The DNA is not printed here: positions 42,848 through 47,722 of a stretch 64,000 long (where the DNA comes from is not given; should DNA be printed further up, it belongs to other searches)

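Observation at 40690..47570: Kilobase-long helical regions built from a degenerate W-(D/E)-x-L-(Y/F) unit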

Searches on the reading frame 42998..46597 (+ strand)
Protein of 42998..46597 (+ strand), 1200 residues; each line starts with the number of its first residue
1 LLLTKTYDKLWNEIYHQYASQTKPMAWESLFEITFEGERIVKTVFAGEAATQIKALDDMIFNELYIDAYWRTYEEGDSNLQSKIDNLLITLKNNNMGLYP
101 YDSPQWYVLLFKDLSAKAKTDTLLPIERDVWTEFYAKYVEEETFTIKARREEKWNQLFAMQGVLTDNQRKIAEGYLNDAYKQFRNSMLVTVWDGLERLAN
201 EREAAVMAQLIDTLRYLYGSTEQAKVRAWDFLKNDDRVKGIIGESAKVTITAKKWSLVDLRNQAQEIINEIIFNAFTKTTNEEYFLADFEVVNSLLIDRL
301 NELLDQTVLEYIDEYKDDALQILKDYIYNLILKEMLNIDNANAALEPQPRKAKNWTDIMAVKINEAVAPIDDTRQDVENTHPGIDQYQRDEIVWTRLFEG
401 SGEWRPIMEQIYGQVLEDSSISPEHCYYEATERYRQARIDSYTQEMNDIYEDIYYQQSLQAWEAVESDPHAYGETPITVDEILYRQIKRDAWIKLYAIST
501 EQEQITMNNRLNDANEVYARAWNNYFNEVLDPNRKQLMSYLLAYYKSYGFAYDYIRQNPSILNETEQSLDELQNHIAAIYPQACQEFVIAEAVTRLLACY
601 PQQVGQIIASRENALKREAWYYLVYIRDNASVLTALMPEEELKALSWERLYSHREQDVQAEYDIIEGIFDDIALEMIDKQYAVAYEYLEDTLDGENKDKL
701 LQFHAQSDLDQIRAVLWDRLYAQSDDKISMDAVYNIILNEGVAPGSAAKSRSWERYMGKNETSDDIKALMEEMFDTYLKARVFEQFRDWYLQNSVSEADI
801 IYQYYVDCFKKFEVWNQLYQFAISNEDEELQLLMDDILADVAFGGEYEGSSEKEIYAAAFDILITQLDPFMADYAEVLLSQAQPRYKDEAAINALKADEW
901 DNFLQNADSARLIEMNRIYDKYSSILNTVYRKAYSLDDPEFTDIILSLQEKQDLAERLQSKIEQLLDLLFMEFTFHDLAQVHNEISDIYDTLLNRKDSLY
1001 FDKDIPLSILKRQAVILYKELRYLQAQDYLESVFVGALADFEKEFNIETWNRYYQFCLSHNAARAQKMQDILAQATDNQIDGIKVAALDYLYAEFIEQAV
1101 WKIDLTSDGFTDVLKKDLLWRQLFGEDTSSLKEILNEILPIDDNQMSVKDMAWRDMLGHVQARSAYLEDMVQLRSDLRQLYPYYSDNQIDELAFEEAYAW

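Call 24: search_protein_representatives(protein=window:42998-46597:+)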
Query: 1200 residues. Proteins with E-value up to 0.001 (for the whole library): 6; up to 1e-10: 5; up to 1e-30: 5. The best 6 are listed.
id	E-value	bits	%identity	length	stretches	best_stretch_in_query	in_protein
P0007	8.1e-200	683.0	37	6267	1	2-1188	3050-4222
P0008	2.2e-190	651.8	38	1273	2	191-1198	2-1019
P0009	2.7e-170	585.3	34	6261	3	2-953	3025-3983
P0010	3.0e-64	234.1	29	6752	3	6-625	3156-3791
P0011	1.5e-61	225.2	30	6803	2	3-624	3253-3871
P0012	2.3e-05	39.0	77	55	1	835-871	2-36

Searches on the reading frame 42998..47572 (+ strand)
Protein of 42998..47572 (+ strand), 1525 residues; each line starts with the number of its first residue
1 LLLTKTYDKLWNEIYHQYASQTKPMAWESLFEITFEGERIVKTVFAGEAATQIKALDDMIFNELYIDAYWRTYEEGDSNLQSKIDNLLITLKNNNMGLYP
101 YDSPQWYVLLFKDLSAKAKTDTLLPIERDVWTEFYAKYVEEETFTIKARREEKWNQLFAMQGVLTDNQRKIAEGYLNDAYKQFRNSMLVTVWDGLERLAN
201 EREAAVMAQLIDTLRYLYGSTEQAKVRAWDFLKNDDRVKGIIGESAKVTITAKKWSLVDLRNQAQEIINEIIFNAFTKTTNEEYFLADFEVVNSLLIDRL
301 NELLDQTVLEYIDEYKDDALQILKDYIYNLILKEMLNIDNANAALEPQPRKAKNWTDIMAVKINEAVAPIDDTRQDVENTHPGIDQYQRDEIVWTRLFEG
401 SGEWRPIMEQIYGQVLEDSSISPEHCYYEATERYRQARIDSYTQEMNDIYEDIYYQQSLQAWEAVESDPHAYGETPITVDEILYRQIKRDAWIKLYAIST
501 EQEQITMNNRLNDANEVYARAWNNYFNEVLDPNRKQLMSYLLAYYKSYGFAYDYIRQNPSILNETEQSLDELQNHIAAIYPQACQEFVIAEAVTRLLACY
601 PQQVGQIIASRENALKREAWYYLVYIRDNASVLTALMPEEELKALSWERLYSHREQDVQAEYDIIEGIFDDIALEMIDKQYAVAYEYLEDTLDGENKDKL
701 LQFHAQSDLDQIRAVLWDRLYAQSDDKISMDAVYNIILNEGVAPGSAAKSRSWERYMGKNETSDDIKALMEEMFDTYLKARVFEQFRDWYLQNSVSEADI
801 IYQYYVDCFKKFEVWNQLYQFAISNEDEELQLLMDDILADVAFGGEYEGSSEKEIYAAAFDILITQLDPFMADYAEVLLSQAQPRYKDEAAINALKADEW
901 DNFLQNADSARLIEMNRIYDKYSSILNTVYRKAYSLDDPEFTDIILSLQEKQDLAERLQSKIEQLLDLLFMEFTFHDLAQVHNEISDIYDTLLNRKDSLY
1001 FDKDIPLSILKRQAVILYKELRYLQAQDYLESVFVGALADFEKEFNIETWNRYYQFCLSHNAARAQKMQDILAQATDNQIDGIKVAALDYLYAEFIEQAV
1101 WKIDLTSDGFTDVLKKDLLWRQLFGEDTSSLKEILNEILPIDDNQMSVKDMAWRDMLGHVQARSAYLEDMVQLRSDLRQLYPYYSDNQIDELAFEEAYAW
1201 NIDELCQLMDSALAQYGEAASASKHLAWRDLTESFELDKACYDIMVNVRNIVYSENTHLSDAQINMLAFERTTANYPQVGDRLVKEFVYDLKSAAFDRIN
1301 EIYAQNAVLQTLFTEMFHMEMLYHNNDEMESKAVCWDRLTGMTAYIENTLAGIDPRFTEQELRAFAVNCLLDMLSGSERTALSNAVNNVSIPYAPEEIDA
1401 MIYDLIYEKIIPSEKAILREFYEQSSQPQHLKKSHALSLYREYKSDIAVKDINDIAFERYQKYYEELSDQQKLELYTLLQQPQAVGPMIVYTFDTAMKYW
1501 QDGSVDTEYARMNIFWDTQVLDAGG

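Call 22: find_related_loci(query=window:42998-47572:+, collection=genome_contigs, flank=10000)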
Query window:42998-47572:+ (1525 aa) in genome_contigs; peptide patterns used: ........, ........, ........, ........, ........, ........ (x = any residue, [..] = any of these).
13 stretches matched a pattern, but none encodes a relative of the query by tblastn (E <= 1e-3).
